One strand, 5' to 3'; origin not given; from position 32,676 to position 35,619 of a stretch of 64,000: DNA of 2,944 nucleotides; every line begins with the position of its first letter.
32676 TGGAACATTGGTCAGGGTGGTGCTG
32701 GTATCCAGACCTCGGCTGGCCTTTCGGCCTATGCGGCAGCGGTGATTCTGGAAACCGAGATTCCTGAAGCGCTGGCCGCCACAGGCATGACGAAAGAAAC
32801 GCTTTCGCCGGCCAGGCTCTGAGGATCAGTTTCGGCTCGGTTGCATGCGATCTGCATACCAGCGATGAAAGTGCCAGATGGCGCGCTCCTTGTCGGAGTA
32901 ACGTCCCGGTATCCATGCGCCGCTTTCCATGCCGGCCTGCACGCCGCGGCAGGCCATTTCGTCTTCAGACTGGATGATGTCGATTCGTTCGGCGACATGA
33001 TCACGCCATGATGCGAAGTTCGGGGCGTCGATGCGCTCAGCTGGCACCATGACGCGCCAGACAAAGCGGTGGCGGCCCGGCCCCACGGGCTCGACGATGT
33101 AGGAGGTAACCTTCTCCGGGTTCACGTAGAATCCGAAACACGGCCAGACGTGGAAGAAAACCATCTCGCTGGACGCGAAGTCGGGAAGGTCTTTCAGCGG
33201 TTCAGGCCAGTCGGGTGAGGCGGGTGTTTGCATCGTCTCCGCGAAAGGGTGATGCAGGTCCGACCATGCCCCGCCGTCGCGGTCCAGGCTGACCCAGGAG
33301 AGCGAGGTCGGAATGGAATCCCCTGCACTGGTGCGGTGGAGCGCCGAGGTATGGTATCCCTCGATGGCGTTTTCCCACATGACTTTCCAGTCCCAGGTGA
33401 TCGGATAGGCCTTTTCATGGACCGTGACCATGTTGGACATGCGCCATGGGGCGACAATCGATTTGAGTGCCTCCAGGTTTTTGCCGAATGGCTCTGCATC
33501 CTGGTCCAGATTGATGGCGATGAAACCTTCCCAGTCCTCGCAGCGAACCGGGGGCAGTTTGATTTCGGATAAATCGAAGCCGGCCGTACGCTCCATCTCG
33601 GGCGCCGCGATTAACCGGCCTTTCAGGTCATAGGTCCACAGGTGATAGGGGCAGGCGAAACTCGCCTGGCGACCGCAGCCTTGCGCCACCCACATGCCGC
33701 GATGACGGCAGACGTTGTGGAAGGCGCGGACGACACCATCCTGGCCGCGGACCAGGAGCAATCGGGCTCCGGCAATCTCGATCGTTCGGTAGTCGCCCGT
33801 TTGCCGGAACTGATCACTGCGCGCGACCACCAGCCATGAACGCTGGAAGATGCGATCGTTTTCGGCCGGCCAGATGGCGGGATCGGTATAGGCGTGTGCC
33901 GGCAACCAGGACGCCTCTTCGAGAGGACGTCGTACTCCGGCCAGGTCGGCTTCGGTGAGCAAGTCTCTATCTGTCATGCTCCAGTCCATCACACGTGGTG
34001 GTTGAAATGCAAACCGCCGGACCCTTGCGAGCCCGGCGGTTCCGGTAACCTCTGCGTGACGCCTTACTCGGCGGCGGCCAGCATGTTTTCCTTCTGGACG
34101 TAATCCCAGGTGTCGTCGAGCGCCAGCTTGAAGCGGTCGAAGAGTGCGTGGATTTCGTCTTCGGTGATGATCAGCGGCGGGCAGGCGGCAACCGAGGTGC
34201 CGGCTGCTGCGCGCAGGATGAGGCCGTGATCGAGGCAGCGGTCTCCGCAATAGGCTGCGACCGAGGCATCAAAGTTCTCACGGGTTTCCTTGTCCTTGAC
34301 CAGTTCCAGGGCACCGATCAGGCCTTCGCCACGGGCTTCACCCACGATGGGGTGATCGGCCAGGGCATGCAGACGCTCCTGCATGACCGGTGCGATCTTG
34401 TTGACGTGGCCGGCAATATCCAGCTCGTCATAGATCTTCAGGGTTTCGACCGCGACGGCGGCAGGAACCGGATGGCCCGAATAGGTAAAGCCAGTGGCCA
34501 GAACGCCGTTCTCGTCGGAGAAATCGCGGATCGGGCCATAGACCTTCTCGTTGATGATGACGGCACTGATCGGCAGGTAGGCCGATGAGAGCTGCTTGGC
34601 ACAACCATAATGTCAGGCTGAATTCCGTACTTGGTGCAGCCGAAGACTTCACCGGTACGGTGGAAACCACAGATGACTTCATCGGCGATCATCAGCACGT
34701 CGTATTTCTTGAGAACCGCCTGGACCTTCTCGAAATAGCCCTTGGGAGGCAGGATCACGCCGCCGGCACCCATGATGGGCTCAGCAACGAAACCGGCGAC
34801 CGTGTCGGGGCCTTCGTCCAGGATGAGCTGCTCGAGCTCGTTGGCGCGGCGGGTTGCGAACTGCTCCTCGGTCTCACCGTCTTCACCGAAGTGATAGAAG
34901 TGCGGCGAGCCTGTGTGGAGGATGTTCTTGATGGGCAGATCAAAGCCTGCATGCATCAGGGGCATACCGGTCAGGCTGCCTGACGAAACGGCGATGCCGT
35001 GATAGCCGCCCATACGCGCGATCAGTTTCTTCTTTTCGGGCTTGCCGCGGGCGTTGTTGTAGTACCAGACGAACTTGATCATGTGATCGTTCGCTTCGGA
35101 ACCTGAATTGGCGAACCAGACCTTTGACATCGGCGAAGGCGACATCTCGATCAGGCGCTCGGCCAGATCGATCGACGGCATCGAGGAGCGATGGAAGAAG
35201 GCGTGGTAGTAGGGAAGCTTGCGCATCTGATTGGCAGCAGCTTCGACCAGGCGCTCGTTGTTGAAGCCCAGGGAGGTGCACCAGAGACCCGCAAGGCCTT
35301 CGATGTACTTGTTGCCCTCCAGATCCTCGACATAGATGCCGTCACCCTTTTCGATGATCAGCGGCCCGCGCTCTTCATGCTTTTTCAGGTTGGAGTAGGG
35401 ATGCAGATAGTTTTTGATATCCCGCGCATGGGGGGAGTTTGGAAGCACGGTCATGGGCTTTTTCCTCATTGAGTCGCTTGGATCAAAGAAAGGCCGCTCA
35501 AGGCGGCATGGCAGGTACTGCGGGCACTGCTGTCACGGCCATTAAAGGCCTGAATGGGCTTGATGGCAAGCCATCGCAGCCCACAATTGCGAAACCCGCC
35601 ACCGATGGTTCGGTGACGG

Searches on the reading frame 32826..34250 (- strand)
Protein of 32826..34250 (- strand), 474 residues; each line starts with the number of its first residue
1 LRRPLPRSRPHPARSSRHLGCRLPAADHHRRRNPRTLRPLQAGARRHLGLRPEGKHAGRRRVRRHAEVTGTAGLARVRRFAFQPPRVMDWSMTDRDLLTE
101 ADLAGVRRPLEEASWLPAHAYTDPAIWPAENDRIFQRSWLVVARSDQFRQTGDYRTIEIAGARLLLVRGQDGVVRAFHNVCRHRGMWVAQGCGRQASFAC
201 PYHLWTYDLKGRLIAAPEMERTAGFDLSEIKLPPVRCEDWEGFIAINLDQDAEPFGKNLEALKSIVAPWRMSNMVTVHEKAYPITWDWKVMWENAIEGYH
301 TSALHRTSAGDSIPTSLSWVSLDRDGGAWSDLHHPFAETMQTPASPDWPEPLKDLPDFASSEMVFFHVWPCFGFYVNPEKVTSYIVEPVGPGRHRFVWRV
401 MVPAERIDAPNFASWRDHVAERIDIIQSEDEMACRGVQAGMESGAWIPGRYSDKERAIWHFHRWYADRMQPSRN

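Call 55: search_protein_families(library=pfam, proteins=[window:32826-34250:-], max_evalue=0.000001)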
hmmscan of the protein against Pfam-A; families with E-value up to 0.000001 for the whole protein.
window:32826-34250:- (474 aa): 2 families
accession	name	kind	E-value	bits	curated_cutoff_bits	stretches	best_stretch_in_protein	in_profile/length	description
PF00848.25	Ring_hydroxyl_A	-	7.1e-33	114.7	24.9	1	273-470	3-207/208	Ring hydroxylating alpha subunit (catalytic domain)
PF00355.32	Rieske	-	1.2e-20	73.7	20.3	1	138-223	1-85/88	Rieske [2Fe-2S] domain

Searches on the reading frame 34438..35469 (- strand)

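Call 55: search_protein_families(library=pfam, proteins=[window:34438-35469:-], max_evalue=0.000001)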
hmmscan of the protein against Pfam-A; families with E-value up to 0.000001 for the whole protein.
window:34438-35469:- (343 aa): 1 family
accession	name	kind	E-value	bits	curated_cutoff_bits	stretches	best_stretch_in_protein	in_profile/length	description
PF00202.27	Aminotran_3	-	7.9e-57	193.2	30.5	1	34-290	8-257/403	Aminotransferase class-III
